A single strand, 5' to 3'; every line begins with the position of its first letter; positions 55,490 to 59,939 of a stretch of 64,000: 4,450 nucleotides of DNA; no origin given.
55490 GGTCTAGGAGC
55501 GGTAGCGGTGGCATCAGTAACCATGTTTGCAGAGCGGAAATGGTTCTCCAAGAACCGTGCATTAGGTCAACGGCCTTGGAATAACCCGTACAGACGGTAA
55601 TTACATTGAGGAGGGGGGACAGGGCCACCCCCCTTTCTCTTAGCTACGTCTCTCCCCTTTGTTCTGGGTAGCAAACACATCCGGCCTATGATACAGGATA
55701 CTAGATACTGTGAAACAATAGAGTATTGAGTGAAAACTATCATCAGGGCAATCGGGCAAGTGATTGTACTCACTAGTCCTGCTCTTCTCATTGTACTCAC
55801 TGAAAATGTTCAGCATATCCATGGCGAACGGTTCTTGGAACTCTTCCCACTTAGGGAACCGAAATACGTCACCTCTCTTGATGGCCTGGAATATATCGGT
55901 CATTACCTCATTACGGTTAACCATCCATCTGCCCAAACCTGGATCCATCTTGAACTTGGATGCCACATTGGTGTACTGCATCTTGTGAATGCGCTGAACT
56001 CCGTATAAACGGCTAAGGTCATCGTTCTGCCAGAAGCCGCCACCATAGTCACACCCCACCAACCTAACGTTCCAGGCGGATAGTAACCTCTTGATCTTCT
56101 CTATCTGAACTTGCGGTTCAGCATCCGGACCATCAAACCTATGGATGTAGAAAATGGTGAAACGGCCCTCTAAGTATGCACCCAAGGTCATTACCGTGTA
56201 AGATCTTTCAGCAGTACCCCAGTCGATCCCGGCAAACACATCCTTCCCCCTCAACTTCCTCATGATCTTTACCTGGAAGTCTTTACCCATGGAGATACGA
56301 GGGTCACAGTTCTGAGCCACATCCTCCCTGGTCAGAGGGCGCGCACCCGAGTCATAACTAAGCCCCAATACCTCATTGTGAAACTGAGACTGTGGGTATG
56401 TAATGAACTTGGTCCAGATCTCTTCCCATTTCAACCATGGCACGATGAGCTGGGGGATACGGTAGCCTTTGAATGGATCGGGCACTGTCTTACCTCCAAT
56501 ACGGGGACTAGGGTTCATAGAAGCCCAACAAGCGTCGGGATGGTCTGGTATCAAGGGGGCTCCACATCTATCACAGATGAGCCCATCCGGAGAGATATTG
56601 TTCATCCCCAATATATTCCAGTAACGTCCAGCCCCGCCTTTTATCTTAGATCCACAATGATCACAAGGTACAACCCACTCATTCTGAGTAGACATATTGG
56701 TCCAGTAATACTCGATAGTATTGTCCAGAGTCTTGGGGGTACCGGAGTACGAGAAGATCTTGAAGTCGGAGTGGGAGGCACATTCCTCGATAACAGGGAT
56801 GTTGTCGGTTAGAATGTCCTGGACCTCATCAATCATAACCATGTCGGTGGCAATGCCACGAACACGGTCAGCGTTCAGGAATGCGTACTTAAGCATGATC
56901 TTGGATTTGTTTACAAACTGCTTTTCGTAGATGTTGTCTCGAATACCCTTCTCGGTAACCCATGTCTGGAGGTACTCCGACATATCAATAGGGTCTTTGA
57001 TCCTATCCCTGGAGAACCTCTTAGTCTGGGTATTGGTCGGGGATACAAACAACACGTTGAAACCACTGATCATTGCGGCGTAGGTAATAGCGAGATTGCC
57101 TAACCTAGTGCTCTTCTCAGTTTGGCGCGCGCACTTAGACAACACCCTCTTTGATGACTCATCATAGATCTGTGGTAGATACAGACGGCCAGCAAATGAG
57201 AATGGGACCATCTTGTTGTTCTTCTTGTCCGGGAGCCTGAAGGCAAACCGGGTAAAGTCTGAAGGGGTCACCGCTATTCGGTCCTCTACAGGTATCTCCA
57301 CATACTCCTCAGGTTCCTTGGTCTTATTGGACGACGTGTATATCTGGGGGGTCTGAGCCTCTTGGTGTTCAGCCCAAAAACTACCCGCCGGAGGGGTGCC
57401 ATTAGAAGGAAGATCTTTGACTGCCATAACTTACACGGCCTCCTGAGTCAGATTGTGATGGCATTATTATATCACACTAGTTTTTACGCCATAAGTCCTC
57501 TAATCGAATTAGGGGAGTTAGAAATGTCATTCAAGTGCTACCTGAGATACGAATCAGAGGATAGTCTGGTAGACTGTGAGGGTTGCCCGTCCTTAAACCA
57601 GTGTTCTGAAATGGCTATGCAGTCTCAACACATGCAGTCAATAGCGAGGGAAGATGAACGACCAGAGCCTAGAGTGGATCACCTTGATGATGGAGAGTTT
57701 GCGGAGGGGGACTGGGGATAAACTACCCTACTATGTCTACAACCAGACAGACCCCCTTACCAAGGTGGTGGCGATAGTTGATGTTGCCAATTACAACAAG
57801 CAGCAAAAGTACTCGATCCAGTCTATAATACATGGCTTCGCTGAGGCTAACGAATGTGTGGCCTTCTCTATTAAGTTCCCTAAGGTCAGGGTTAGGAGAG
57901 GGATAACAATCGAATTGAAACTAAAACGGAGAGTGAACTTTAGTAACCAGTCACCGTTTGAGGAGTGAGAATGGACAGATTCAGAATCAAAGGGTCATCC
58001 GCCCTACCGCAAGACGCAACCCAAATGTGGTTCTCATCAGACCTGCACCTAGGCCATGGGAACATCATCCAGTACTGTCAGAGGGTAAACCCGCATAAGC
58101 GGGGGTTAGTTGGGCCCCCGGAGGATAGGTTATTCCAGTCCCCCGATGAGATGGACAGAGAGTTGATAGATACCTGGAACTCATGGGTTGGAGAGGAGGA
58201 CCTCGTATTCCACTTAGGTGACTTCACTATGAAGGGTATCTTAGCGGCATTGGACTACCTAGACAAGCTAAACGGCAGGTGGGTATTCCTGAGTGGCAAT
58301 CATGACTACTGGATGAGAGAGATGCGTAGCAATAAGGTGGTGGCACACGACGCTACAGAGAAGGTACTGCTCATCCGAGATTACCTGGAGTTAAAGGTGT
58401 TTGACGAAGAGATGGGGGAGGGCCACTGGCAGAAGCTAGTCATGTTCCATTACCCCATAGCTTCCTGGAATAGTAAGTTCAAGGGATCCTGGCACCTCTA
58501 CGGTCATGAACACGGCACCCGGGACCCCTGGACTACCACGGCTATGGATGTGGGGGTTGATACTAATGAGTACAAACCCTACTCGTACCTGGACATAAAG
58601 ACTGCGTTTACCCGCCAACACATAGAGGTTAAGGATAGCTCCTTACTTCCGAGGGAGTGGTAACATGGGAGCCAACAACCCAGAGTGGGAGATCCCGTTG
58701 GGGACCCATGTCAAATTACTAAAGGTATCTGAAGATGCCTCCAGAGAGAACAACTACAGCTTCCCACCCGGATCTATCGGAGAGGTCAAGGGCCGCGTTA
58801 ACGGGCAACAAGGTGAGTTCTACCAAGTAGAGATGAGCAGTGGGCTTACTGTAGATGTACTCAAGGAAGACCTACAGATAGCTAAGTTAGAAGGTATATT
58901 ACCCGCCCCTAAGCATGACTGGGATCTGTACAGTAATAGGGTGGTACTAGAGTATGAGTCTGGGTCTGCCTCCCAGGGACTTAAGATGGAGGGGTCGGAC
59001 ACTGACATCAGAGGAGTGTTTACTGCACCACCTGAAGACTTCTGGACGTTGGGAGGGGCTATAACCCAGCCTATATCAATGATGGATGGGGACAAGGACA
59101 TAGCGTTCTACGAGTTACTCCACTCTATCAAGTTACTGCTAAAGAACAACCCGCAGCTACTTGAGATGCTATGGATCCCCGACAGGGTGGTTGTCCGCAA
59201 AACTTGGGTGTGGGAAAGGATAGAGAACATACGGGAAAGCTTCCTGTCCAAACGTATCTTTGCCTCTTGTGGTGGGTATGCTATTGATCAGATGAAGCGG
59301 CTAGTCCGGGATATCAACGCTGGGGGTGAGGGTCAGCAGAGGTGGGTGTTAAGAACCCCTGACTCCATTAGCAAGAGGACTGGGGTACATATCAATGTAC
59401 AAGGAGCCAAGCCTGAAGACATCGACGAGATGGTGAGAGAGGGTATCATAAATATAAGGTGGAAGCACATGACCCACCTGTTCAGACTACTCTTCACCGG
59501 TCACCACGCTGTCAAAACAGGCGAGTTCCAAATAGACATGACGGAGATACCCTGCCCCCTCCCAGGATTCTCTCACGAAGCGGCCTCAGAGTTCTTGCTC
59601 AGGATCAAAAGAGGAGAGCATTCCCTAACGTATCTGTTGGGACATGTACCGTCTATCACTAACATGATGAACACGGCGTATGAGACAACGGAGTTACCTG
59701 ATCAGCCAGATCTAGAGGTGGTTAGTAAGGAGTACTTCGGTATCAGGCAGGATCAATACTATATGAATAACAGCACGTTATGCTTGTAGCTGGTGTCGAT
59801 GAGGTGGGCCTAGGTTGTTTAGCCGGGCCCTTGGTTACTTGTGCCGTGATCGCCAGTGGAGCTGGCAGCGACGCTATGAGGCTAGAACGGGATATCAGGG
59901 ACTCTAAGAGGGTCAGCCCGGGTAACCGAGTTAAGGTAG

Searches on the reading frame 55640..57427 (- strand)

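Call 95: search_protein_families(library=phrogs, proteins=[window:55640-57427:-], max_evalue=0.00001)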
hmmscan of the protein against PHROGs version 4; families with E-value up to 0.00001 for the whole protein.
window:55640-57427:- (595 aa): 3 families
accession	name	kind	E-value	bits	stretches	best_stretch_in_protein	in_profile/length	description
phrog_675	-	head and packaging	2e-61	209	1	72-573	35-545/576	terminase large subunit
phrog_2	-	head and packaging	1.2e-11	45.1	1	60-547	250-567/807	terminase large subunit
phrog_12876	-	head and packaging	4.5e-09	37.3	1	131-260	2-125/235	terminase large subunit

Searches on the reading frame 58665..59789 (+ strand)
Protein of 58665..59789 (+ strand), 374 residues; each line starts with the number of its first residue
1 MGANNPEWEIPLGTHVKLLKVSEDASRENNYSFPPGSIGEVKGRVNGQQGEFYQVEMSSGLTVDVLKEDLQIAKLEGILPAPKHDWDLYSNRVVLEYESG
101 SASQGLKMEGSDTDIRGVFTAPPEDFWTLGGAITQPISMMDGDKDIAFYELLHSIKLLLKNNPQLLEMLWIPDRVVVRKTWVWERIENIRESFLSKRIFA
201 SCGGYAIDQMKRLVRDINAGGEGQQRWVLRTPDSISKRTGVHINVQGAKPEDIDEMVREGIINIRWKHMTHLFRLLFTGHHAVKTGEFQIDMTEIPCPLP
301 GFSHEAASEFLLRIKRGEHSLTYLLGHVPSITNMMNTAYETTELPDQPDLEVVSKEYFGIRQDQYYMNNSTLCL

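Call 95: search_protein_families(library=phrogs, proteins=[window:58665-59789:+], max_evalue=0.00001)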
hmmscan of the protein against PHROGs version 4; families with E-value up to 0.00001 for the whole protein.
window:58665-59789:+ (374 aa): 2 families
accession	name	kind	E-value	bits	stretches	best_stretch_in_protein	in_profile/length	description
phrog_388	-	DNA, RNA and nucleotide metabolism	1e-39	137.6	1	84-365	29-334/351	nucleotidyltransferase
phrog_14344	-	DNA, RNA and nucleotide metabolism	2.7e-08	34.9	1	93-172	29-108/262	nucleotidyltransferase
